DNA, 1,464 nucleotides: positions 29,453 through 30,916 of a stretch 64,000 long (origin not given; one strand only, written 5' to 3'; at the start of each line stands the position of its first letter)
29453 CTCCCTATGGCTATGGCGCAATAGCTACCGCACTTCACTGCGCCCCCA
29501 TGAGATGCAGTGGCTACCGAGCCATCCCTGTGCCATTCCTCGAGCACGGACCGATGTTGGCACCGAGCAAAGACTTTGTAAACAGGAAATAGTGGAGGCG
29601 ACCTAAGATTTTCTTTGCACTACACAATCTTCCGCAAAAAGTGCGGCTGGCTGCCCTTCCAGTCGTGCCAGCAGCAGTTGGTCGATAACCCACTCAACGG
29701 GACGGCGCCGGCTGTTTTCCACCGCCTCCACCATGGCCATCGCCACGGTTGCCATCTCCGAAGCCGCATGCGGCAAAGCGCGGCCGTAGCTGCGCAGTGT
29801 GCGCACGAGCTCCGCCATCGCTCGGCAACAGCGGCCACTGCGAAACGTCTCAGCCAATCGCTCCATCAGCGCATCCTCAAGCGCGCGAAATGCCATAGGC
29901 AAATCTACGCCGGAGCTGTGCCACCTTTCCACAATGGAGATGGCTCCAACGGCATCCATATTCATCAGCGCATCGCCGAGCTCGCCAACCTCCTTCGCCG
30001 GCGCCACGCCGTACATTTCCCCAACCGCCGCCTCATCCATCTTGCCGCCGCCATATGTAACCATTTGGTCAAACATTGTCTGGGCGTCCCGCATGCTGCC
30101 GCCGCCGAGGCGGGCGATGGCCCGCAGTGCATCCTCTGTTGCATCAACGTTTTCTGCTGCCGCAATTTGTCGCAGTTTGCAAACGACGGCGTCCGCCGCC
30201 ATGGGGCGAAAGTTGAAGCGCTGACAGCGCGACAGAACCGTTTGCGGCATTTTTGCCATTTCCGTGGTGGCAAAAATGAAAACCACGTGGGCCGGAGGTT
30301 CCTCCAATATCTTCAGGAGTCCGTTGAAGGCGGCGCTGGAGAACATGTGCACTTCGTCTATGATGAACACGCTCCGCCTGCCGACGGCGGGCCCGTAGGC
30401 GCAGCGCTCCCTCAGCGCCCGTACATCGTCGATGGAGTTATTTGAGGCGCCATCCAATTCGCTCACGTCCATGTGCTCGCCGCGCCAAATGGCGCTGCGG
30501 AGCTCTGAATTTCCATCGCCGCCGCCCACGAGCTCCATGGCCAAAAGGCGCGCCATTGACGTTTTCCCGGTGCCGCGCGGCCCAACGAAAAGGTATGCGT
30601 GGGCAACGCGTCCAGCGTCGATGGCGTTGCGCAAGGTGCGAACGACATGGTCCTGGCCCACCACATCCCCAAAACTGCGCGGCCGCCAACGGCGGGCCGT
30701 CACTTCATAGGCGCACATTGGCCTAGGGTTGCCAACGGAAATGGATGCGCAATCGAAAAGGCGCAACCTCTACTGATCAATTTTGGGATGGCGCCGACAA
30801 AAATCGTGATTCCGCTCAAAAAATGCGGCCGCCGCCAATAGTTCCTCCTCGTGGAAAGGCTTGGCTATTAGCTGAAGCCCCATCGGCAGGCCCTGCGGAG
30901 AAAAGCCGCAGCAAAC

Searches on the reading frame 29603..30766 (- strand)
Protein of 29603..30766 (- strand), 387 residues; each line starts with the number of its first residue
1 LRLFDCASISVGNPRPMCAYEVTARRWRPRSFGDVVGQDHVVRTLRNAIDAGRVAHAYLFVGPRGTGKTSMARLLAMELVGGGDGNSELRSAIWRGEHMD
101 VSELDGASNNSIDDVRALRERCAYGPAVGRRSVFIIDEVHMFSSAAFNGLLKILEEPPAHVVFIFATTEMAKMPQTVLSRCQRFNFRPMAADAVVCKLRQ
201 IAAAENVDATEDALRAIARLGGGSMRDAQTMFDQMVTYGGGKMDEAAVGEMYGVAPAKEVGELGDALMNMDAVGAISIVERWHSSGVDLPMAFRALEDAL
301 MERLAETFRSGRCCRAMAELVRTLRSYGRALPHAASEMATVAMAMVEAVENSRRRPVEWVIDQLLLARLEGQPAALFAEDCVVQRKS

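Call 16: search_protein_families(library=pfam, proteins=[window:29603-30766:-], max_evalue=0.001)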
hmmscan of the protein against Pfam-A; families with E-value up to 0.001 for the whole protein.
window:29603-30766:- (387 aa): 14 families
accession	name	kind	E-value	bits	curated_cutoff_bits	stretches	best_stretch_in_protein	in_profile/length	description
PF13177.12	DNA_pol3_delta2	-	1.4e-32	113.3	27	1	38-189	2-160/161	DNA polymerase III, delta subunit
PF00004.35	AAA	-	1.3e-13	52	21.2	1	58-186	1-128/131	ATPase family associated with various cellular activities (AAA)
PF22608.2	DNAX_ATPase_lid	-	6.6e-11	42.3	27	1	196-241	4-49/49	DNA polymerase III clamp loader subunit, ATPase lid domain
PF13401.12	AAA_22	-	4.4e-07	30.7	27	1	58-166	8-121/130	AAA domain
PF07728.20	AAA_5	-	4.5e-07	30.4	22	1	59-162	3-98/139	AAA domain (dynein-related subfamily)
PF05496.18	RuvB_N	-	1.7e-06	28.3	27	1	28-79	2-57/159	Holliday junction DNA helicase RuvB P-loop domain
PF13191.12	AAA_16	-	2.2e-05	25.5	32.6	1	35-82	2-51/167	AAA ATPase domain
PF13604.12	AAA_30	-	2.6e-05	24.5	27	1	58-164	21-122/191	AAA domain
PF12169.13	DNA_pol3_gamma3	-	0.00013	22.2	24.4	1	244-298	2-56/143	DNA polymerase III subunits gamma and tau domain III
PF12775.13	AAA_7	-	0.00013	22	25.8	0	56-75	34-53/181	P-loop containing dynein motor region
PF06068.19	TIP49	-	0.00059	19.5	23.8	0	132-168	276-311/347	TIP49 P-loop domain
PF04851.21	ResIII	-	0.00065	20.1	22.5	0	38-76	8-44/164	Type III restriction enzyme, res subunit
PF13173.12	AAA_14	-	0.0008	19.9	27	0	57-157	4-88/129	AAA domain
PF01078.27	Mg_chelatase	-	0.00089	19.2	20.3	0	32-76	2-43/207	Magnesium chelatase, subunit ChlI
